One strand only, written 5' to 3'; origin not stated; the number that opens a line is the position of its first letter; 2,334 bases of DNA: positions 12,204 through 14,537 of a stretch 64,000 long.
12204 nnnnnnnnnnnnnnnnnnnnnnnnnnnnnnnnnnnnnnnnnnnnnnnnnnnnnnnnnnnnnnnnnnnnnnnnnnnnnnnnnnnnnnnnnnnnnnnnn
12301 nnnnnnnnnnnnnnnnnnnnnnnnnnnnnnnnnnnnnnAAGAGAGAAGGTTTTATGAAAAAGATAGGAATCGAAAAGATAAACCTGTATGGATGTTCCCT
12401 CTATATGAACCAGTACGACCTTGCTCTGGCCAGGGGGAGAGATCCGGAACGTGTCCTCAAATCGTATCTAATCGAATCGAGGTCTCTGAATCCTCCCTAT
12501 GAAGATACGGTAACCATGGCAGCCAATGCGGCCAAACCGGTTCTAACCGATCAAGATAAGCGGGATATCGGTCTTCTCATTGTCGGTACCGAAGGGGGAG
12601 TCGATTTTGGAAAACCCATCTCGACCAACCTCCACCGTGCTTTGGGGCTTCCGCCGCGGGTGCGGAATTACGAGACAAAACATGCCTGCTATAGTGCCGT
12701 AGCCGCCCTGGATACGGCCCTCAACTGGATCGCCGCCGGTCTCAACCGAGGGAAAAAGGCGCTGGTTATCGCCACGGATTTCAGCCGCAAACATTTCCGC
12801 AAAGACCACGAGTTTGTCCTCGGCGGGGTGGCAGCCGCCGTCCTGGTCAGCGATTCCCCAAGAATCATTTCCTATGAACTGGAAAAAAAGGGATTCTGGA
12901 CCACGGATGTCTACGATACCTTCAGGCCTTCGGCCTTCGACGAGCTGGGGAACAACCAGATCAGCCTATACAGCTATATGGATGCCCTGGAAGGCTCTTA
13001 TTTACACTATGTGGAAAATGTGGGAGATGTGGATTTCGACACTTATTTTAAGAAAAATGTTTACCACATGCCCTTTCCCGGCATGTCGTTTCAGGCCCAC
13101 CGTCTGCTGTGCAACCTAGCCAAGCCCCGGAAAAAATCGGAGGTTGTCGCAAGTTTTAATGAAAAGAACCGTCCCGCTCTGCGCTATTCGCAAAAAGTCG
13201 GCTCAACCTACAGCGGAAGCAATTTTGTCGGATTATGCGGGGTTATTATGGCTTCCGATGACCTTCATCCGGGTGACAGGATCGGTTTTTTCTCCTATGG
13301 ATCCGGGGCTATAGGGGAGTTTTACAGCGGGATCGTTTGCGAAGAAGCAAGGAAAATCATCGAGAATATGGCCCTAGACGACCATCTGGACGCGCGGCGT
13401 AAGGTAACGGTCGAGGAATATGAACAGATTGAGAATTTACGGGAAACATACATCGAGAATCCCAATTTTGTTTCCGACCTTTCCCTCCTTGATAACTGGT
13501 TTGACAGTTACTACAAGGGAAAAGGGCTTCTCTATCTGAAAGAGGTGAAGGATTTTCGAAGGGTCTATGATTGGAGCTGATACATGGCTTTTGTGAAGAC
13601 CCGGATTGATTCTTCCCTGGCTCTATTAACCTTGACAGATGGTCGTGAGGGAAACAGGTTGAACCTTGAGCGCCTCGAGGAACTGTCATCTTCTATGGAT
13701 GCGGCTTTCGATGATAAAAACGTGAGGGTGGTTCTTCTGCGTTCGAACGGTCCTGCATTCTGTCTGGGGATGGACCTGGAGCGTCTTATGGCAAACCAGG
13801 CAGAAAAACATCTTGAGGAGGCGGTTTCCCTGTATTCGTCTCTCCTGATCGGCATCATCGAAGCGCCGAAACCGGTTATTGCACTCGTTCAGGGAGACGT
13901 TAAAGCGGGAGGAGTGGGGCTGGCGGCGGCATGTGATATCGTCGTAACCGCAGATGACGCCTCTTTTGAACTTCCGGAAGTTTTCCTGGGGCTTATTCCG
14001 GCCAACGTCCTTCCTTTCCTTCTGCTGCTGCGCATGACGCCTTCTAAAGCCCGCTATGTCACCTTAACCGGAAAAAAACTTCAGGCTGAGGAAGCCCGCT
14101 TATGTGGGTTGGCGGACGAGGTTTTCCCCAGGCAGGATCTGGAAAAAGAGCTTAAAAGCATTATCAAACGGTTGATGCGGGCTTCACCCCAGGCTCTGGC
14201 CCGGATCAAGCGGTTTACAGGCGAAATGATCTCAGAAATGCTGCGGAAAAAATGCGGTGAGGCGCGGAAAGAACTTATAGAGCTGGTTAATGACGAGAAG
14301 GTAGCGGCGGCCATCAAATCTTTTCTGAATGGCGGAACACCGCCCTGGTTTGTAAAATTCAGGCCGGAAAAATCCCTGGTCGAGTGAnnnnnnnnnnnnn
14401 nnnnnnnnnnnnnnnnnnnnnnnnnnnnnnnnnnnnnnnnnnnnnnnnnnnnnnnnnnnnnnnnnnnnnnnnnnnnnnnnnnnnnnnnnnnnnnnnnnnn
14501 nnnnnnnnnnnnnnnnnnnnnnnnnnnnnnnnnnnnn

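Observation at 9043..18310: Free-standing HMGS beta-branching cassette embedded in a sphingolipid-like (Spt + ACP + reductase + GNAT) lipid operon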

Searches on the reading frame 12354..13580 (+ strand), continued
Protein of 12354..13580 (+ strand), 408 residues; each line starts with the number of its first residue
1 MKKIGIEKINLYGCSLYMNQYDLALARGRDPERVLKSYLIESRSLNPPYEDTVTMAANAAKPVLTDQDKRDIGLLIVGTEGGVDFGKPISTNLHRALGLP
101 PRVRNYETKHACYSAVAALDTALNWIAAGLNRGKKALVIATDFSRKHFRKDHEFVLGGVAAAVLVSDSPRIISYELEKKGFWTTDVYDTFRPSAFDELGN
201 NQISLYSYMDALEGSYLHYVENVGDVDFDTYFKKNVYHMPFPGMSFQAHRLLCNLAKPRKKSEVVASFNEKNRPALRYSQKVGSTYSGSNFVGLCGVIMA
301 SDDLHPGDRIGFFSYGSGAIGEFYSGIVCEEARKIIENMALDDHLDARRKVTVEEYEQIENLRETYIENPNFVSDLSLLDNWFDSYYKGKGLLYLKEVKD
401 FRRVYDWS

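Call 44: search_protein_families(library=ncbifam, proteins=[L029:6457-7488:-, L083:1718-3313:-], max_evalue=0.1)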
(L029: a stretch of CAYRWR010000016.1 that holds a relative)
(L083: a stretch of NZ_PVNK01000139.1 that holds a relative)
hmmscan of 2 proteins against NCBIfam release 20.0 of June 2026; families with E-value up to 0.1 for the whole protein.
L029:6457-7488:- (343 aa): 45 families (the best 25 are shown)
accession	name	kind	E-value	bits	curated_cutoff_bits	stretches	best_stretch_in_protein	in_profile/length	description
TIGR03466.1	HpnA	hypoth_equivalog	1.6e-34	119.3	367.65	1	1-323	1-322/327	hopanoid-associated sugar epimerase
NF042423.1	oxyalk_red_Shew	equivalog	2.6e-31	108.9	580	1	2-317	10-330/331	2-alkyl-3-oxoalkanoate reductase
NF042422.1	oxyalk_red_OleD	equivalog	4e-30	105.3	580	1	1-321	1-327/329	2-alkyl-3-oxoalkanoate reductase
TIGR04180.1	EDH_00030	hypoth_equivalog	1.4e-27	96.6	475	1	3-172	1-180/297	NAD-dependent 4,6-dehydratase LegB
NF052578.1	StrlDmthSdmBMthl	equivalog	4.9e-18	65.9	600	1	1-173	1-175/328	sterol demethylase protein SdmB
TIGR01181.1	dTDP_gluc_dehyt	equivalog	1.4e-17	63.8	365.1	2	2-176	1-188/321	dTDP-glucose 4,6-dehydratase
TIGR01179.1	galE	equivalog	1.7e-17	63.3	262.3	1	2-158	1-167/332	UDP-glucose 4-epimerase GalE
TIGR01214.1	rmlD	equivalog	2.3e-15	56.5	224.05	1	2-244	1-226/285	dTDP-4-dehydrorhamnose reductase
TIGR01746.1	Thioester-redct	subfamily_domain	3.4e-14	52.9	213.35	1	2-242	1-279/371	thioester reductase domain-containing protein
NF058621.1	DiazavRedAvaA7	equivalog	8.6e-11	42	400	1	1-130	1-132/304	3-diazoavenalumate denitrifying reductase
NF043036.1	ErythonDh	equivalog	7.2e-10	38.6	325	1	1-155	1-167/321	D-erythronate dehydrogenase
TIGR02622.1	CDP_4_6_dhtase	equivalog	1.4e-09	37.6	278.45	2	2-149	6-166/352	CDP-glucose 4,6-dehydratase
NF005539.0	PRK07201.1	equivalog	1.8e-08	33.6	549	1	1-152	1-165/657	SDR family oxidoreductase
TIGR03589.1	PseB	equivalog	1.9e-08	33.7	407.75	1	2-113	6-126/324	UDP-N-acetylglucosamine 4,6-dehydratase (inverting)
TIGR01777.1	yfcH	hypoth_equivalog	2.2e-08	34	207.35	1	3-128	1-128/292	TIGR01777 family oxidoreductase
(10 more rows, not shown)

L083:1718-3313:- (531 aa): 63 families (the best 25 are shown)
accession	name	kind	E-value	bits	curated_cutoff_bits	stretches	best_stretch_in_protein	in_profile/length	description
TIGR03466.1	HpnA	hypoth_equivalog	3.2e-33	115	367.65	2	168-392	2-221/327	hopanoid-associated sugar epimerase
NF052578.1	StrlDmthSdmBMthl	equivalog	9.6e-20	71.6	600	2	169-347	3-174/328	sterol demethylase protein SdmB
NF042422.1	oxyalk_red_OleD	equivalog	6.9e-19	68.4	580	1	168-355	2-181/329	2-alkyl-3-oxoalkanoate reductase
NF042423.1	oxyalk_red_Shew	equivalog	1e-17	64.2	580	1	162-351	4-183/331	2-alkyl-3-oxoalkanoate reductase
TIGR04180.1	EDH_00030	hypoth_equivalog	8.6e-17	61.1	475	1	170-347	2-180/297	NAD-dependent 4,6-dehydratase LegB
TIGR01746.1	Thioester-redct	subfamily_domain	4.3e-13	49.3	213.35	2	233-353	87-206/371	thioester reductase domain-containing protein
TIGR01179.1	galE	equivalog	1.2e-12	47.4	262.3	1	169-339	2-173/332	UDP-glucose 4-epimerase GalE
TIGR01777.1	yfcH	hypoth_equivalog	4e-11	43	207.35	1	170-387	2-210/292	TIGR01777 family oxidoreductase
NF058621.1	DiazavRedAvaA7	equivalog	1.4e-10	41.3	400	1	169-294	3-122/304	3-diazoavenalumate denitrifying reductase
NF007956.0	PRK10675.1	subfamily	2.6e-09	36.6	394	1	168-329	2-166/338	UDP-glucose 4-epimerase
TIGR01181.1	dTDP_gluc_dehyt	equivalog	1.3e-08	34.3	365.1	2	169-346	2-185/321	dTDP-glucose 4,6-dehydratase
TIGR01214.1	rmlD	equivalog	6.9e-08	31.9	224.05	1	169-374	2-188/285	dTDP-4-dehydrorhamnose reductase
NF005539.0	PRK07201.1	equivalog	2.6e-07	29.8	549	1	170-344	4-179/657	SDR family oxidoreductase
NF043036.1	ErythonDh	equivalog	3e-07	29.9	325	1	168-341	2-178/321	D-erythronate dehydrogenase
NF005467.0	PRK07060.1-5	equivalog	2.7e-06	27.1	360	1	166-251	9-93/245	SDR family oxidoreductase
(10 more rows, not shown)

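Call 96: search_protein_families(library=pfam, proteins=[L064:2707-9636:+, L064:247-2319:+, L064:13755-14831:-, L064:16034-17401:-, L064:17408-18529:-, L058:16810-19287:+, L058:14668-16056:-, L058:2207-3328:-, L058:5316-7046:-, L058:4255-5319:-], max_evalue=0.000001)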
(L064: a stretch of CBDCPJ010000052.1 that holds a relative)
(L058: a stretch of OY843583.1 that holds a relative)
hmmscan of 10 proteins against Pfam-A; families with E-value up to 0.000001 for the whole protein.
L064:2707-9636:+ (2309 aa): 2 families
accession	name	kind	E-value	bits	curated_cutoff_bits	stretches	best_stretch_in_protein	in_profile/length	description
PF07581.17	Glug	-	6.3e-25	86.3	20.5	0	1140-1164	2-27/28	The GLUG motif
PF00028.23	Cadherin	-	3.9e-14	53.3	28.8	0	166-230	9-72/93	Cadherin domain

L064:247-2319:+ (690 aa): 1 family
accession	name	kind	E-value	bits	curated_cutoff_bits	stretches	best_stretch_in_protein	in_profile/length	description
PF07581.17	Glug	-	6.5e-12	45.5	20.5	0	526-549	5-28/28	The GLUG motif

L064:13755-14831:- (358 aa): 3 families
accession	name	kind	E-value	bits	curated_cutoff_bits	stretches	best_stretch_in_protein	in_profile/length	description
PF22698.1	Semialdhyde_dhC_1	-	5.7e-39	134.1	27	2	237-327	72-165/165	Semialdehyde dehydrogenase, dimerisation domain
PF01118.30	Semialdhyde_dh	-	1.1e-16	61.7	26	1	2-135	1-121/121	Semialdehyde dehydrogenase, NAD binding domain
PF02774.23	Semialdhyde_dhC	-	3.3e-10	40.8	26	1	152-330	1-184/184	Semialdehyde dehydrogenase, dimerisation domain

L064:16034-17401:- (455 aa): 9 families
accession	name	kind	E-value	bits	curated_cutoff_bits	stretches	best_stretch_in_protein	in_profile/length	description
PF14559.12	TPR_19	-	8.3e-15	55.3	25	0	146-196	4-54/68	Tetratricopeptide repeat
PF07719.23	TPR_2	-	1.2e-14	53.5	27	0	133-166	1-34/34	Tetratricopeptide repeat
PF13428.12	TPR_14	-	1.9e-11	43.9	23.5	0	104-139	6-41/44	Tetratricopeptide repeat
PF13432.12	TPR_16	-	2e-10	41.3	32.7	0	208-268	4-62/65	Tetratricopeptide repeat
PF23914.1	TPR_CcmH_CycH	-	8.2e-10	39.2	42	0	47-90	111-154/158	Cytochrome c-type biogenesis protein H TPR domain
PF13181.12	TPR_8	-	2e-08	34.2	25.7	0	276-305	2-31/34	Tetratricopeptide repeat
PF12895.13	ANAPC3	-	3.3e-08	34.1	27.2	0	127-192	18-81/82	Anaphase-promoting complex, cyclosome, subunit 3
PF00515.34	TPR_1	-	1.1e-07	31.8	27.8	0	237-260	1-24/34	Tetratricopeptide repeat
PF04471.18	Mrr_cat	-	5.7e-07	30.1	21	1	343-443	14-112/115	Restriction endonuclease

L064:17408-18529:- (373 aa): 2 families
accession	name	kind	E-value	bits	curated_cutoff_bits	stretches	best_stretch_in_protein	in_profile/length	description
PF06071.19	YchF-GTPase_C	-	1.9e-30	105.2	27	1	289-372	1-84/84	Protein of unknown function (DUF933)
PF01926.29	MMR_HSR1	-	2.1e-18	66.9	21.9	1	5-107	2-85/113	50S ribosome-binding GTPase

L058:16810-19287:+ (825 aa): 2 families
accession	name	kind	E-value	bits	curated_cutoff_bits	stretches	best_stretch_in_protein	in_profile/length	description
PF00912.28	Transgly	-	2.1e-56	190.6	27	1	58-232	3-177/178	Transglycosylase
PF00905.27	Transpeptidase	-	1.2e-31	110.5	22.1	1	418-683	1-272/299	Penicillin binding protein transpeptidase domain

L058:14668-16056:- (462 aa): 0 families

L058:2207-3328:- (373 aa): 2 families
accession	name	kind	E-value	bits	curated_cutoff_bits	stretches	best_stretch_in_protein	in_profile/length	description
PF03033.26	Glyco_transf_28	-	7.5e-38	130.2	26.2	1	7-142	1-135/139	Glycosyltransferase family 28 N-terminal domain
PF04101.22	Glyco_tran_28_C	-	2.4e-25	90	22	1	194-352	1-156/166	Glycosyltransferase family 28 C-terminal domain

L058:5316-7046:- (576 aa): 4 families
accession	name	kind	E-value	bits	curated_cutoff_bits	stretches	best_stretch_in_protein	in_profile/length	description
PF22599.2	SecDF_P1_head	-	1.4e-24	86.6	27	1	293-388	18-114/114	SecDF, P1 head subdomain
PF02355.23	SecD_SecF_C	-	1.9e-20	73.5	20.5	1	389-559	12-185/189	Protein export membrane protein SecD/SecF, C-terminal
PF21760.3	SecD_1st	-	3.2e-15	55.8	27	1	178-234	4-60/60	Protein translocase subunit SecDF, P1 domain, N-terminal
PF03176.21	MMPL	-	5.4e-07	29.3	20.5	1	410-549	145-291/333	MMPL family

L058:4255-5319:- (354 aa): 1 family
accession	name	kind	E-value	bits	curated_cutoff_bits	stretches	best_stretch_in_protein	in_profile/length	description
PF02355.23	SecD_SecF_C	-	4.9e-62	209.1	20.5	1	108-290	7-188/189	Protein export membrane protein SecD/SecF, C-terminal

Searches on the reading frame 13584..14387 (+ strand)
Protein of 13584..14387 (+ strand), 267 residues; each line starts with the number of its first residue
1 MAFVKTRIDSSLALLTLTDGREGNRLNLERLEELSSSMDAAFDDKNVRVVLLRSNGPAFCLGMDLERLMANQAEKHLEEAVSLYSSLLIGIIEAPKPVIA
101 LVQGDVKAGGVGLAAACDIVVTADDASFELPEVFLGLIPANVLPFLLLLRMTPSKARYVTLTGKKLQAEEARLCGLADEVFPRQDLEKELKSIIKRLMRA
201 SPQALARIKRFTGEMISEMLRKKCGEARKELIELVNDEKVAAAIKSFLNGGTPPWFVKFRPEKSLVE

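Call 3: search_protein_families(library=pfam, proteins=[window:13584-14387:+])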
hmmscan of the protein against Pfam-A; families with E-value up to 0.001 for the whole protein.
window:13584-14387:+ (267 aa): 2 families
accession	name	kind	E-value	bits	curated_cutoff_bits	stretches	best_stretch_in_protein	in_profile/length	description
PF00378.25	ECH_1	-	9.2e-46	156.6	27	1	8-255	2-248/251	Enoyl-CoA hydratase/isomerase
PF16113.10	ECH_2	-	2.3e-30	106.7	27.2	1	14-247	3-238/335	Enoyl-CoA hydratase/isomerase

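Call 6: search_protein_families(library=ncbifam, proteins=[window:13584-14387:+], max_evalue=0.00001)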
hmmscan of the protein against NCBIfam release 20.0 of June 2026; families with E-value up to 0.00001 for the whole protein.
window:13584-14387:+ (267 aa): 70 families (the best 25 are shown)
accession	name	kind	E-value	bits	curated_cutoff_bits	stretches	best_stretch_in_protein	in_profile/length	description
NF005498.0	PRK07112.1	equivalog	4.8e-46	157.3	250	1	4-255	9-255/258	enoyl-CoA hydratase/isomerase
NF005879.0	PRK07827.1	equivalog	6.5e-46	156.7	283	1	3-255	8-259/261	enoyl-CoA hydratase family protein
NF005675.0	PRK07468.1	equivalog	9.4e-43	146.8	350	1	11-255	14-259/262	crotonase/enoyl-CoA hydratase family protein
NF006008.0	PRK08139.1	equivalog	8.3e-37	127.2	313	1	4-255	13-263/266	enoyl-CoA hydratase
NF046063.1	oxepin_alt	equivalog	3e-34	118.6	300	1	8-250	6-250/254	oxepin-CoA hydrolase, alternative type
NF004227.0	PRK05674.1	equivalog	2e-33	116.2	426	1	12-256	16-262/271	gamma-carboxygeranoyl-CoA hydratase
NF051848.1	EnCoAHydtEchA19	equivalog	1.1e-32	113.6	400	1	13-237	11-237/258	enoyl-CoA hydratase EchA19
NF005700.0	PRK07511.1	subfamily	6.1e-31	108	274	1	6-253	7-256/260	enoyl-CoA hydratase family protein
NF042430.2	EnCoAhydt_DpgD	equivalog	6.1e-31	107.8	400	1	11-220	6-220/258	enoyl-CoA-hydratase DpgD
NF006140.0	PRK08290.1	subfamily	8.4e-31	107.2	280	1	3-210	9-235/292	enoyl-CoA hydratase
NF004840.0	PRK06190.1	equivalog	2.8e-30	105.8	253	1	6-240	8-244/260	enoyl-CoA hydratase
NF005802.0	PRK07657.1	equivalog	8.8e-30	104.1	363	1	8-212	10-214/260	enoyl-CoA hydratase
NF005073.0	PRK06495.1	subfamily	3.7e-29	101.8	296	1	3-249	5-248/257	enoyl-CoA hydratase/isomerase family protein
NF004795.0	PRK06143.1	subfamily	8.9e-29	100.8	283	1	8-221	15-227/260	enoyl-CoA hydratase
NF004525.0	PRK05870.1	equivalog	1e-28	101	285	1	3-210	4-208/249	enoyl-CoA hydratase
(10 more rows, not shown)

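Call 52: search_solved_structures(query=window:13584-14387:+, max_evalue=1e-15, show_alignments=2)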
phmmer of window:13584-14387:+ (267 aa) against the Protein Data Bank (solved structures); distinct sequences matched with E-value up to 1e-15: 65 (the best 60 are shown).
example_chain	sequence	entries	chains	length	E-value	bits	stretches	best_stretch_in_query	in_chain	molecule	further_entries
3i47_A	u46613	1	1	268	9.2e-29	103.9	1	8-255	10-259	Enoyl CoA hydratase/isomerase (Crotonase)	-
3oc7_A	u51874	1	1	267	3.8e-27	98.7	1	12-255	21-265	Enoyl-CoA hydratase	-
4knp_A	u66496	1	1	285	2.4e-26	96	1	12-255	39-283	enoyl-CoA hydratase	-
5zai_A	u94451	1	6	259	6.8e-26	94.6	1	4-215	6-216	3-hydroxypropionyl-coenzyme A dehydratase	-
4zu2_A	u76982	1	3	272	1.1e-25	93.9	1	14-255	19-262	Putative isohexenylglutaconyl-CoA hydratase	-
2vx2_A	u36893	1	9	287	1.2e-24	90.4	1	14-202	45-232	ENOYL-COA HYDRATASE DOMAIN-CONTAINING PROTEIN 3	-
8ahq_A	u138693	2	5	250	1.5e-24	90.2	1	23-216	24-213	Enoyl-CoA hydratase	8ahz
4nnq_A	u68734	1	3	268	2.5e-24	89.4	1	15-215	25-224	Putative enoyl-CoA hydratase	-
2ej5_A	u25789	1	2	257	3.7e-24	88.9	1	7-215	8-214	Enoyl-CoA hydratase subunit II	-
3hp0_A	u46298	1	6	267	2.6e-23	86.1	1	4-255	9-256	Putative polyketide biosynthesis enoyl-CoA hydratase homolog pksH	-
3kqf_A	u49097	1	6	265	3.3e-23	85.8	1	15-210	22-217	Enoyl-CoA hydratase/isomerase family protein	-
3myb_A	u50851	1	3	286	3.4e-23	85.7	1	7-257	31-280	Enoyl-CoA hydratase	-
3ome_A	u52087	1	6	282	3.5e-23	85.7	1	2-215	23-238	Enoyl-CoA hydratase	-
1uiy_A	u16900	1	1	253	3.7e-22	82.3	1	12-209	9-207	Enoyl-CoA Hydratase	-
4k3w_A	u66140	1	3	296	3.8e-22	82.3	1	16-255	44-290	Enoyl-CoA hydratase/isomerase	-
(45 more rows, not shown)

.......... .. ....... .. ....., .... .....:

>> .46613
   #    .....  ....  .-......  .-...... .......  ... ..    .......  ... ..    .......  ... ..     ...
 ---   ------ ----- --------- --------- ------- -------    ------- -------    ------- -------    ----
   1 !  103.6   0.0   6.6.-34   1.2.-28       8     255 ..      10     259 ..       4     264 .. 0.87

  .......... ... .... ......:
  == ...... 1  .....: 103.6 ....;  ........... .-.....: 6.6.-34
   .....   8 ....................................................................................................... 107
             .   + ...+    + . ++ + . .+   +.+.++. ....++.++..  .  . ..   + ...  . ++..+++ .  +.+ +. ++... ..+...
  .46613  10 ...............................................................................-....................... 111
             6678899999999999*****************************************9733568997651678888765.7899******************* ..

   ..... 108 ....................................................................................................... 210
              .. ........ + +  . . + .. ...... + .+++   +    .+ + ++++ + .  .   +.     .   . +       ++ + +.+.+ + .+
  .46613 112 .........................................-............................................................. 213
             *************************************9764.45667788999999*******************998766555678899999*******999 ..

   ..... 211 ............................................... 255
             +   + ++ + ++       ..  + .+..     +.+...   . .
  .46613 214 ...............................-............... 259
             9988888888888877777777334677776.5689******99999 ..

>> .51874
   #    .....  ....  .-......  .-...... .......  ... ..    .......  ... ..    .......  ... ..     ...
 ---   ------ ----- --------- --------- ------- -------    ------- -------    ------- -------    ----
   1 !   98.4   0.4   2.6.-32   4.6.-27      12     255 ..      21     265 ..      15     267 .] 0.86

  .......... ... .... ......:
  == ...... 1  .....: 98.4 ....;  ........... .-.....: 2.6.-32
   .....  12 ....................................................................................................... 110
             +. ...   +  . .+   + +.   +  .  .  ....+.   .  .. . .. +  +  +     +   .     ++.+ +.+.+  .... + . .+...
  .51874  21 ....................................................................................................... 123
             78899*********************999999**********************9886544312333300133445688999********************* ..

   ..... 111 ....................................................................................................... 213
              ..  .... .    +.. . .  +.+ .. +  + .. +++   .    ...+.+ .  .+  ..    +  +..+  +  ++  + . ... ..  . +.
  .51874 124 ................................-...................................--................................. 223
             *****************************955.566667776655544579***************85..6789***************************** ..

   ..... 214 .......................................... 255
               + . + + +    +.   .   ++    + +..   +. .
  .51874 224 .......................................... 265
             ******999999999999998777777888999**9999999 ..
